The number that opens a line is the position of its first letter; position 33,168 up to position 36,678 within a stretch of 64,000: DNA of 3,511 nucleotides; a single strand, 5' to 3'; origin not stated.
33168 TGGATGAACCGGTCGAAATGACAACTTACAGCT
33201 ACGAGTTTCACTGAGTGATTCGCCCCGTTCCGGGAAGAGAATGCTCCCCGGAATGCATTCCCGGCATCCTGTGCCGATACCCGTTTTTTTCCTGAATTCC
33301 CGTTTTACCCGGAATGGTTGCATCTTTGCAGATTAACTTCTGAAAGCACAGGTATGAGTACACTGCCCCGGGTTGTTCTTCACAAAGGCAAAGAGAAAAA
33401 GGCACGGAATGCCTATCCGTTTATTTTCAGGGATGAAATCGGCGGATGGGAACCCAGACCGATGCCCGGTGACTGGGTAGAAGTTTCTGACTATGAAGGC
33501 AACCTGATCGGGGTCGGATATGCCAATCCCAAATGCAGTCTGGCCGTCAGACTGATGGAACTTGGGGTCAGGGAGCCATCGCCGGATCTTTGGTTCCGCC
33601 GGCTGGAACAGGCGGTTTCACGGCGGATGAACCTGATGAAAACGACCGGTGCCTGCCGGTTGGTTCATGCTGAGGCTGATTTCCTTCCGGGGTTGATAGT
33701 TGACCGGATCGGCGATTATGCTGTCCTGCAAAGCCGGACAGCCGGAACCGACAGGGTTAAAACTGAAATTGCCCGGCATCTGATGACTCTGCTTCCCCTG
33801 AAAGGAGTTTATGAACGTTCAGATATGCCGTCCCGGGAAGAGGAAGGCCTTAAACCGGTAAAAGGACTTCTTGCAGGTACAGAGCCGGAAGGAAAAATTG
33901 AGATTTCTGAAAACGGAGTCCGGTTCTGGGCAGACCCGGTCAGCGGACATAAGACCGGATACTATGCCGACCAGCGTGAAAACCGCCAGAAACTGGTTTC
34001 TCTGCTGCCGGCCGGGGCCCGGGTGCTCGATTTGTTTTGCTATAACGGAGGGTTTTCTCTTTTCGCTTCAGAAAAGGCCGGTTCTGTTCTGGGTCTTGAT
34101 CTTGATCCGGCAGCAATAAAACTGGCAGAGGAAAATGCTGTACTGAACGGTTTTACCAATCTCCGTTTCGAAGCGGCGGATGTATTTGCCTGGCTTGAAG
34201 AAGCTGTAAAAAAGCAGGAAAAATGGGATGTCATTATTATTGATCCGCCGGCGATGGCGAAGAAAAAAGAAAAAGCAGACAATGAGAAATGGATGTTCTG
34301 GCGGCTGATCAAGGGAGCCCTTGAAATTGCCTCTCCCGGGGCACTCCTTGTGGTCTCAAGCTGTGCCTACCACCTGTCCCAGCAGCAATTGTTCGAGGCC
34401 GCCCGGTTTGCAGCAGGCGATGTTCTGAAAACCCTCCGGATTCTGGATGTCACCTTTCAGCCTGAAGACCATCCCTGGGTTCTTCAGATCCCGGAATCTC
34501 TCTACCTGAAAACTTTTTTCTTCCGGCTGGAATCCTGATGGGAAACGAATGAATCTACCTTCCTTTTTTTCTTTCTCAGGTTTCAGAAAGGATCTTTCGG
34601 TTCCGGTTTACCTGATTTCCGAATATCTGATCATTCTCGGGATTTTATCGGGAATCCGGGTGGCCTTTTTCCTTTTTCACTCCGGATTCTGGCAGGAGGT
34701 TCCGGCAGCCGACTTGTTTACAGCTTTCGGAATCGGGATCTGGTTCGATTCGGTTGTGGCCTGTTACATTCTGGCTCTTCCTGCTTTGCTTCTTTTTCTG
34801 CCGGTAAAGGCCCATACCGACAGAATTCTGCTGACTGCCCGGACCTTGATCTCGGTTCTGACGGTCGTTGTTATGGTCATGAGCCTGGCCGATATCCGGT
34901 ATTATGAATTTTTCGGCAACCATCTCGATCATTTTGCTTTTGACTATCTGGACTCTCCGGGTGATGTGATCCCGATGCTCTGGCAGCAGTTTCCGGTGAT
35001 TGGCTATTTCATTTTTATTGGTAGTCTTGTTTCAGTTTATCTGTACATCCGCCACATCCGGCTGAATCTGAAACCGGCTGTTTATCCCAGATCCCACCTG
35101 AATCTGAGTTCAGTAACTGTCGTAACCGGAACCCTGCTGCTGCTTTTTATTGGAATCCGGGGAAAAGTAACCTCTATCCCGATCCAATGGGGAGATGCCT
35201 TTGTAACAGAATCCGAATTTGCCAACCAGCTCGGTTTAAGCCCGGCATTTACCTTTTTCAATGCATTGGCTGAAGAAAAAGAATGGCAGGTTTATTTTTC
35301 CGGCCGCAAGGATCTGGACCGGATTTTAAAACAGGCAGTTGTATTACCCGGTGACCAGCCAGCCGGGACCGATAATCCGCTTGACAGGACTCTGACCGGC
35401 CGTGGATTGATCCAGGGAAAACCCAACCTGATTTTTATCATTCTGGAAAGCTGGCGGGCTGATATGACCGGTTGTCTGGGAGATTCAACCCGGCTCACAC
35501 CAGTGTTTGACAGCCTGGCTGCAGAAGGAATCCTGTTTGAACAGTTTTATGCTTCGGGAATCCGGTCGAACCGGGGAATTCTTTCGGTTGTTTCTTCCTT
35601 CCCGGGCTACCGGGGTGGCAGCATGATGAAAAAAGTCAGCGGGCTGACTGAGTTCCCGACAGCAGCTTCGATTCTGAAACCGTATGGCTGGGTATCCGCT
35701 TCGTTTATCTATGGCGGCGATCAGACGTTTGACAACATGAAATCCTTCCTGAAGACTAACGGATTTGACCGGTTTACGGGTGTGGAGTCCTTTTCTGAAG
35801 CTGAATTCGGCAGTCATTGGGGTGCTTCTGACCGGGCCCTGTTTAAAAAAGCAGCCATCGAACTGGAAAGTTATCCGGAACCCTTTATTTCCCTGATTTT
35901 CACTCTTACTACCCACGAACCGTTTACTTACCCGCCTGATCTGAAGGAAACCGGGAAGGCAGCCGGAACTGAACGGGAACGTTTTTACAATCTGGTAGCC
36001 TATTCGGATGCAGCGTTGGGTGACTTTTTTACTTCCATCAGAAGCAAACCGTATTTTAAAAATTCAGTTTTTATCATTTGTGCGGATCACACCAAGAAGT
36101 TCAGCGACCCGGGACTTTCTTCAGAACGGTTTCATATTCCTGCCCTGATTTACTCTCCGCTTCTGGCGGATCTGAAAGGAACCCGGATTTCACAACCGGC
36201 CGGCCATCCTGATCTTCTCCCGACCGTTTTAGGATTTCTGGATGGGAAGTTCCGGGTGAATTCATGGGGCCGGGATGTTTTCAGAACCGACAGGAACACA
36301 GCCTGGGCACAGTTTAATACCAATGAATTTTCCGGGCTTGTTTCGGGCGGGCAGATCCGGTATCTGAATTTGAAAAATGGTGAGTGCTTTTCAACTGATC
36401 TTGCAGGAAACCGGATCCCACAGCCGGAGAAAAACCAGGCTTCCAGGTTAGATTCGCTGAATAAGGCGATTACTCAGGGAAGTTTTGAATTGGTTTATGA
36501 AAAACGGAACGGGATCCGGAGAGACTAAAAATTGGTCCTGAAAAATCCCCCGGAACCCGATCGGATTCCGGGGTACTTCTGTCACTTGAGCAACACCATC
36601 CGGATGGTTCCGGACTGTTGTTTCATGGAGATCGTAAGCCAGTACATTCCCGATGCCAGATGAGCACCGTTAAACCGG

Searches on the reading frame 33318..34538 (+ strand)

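Call 50: search_protein_families(library=pfam, proteins=[window:33318-34538:+], max_evalue=0.0001)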
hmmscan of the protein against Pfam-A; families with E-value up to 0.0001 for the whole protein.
window:33318-34538:+ (406 aa): 9 families
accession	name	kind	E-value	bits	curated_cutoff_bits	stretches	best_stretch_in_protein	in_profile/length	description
PF13847.12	Methyltransf_31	-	8.1e-16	58.5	27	1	233-355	4-115/145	Methyltransferase domain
PF17785.7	PUA_3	-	7.7e-15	54.9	22.6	1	19-80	1-62/64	PUA-like domain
PF10672.15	Methyltrans_SAM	-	3.7e-13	49.8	27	1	188-316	80-209/286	S-adenosylmethionine-dependent methyltransferase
PF05175.20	MTS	-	4.2e-09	36.7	23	1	226-350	23-143/170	Methyltransferase small domain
PF02475.24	TRM5-TYW2_MTfase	-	5.4e-08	33.4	28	1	197-282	4-88/164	TRM5/TYW2 methyltransferase domain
PF13649.12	Methyltransf_25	-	1.9e-06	28.9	27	1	236-308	1-70/97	Methyltransferase domain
PF03602.21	Cons_hypoth95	-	2.2e-06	27.9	24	1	233-316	42-127/182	Conserved hypothetical protein 95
PF01728.25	FtsJ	-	5.1e-06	27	24.1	1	228-339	17-126/181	FtsJ-like methyltransferase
PF06325.19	PrmA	-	1.2e-05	25.4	22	1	229-307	158-231/296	Ribosomal protein L11 methyltransferase (PrmA)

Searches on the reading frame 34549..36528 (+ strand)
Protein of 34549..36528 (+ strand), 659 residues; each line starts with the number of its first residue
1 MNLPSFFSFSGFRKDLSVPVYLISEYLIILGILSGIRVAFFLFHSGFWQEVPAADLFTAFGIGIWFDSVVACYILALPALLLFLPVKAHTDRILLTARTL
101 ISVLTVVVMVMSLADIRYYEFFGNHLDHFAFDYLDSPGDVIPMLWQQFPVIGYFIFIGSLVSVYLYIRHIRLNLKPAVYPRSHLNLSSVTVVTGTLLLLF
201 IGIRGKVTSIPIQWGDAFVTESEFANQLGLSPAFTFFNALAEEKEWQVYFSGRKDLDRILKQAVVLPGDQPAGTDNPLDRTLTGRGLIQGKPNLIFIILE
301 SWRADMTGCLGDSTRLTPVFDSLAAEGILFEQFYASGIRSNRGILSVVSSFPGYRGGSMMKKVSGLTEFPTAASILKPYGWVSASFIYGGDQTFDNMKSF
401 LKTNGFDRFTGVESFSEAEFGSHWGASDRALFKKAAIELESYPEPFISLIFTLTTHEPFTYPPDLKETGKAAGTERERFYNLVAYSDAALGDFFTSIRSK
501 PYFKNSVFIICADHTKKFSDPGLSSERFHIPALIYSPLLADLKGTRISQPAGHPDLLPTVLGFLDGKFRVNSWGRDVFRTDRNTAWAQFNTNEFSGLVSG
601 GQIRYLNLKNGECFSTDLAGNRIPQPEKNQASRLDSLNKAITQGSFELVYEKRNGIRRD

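Call 50: search_protein_families(library=pfam, proteins=[window:34549-36528:+], max_evalue=0.0001)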
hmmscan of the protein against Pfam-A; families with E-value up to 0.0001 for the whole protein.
window:34549-36528:+ (659 aa): 1 family
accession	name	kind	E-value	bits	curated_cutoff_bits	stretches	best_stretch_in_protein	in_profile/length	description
PF00884.28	Sulfatase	-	1.4e-36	126.8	25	1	292-564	1-299/301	Sulfatase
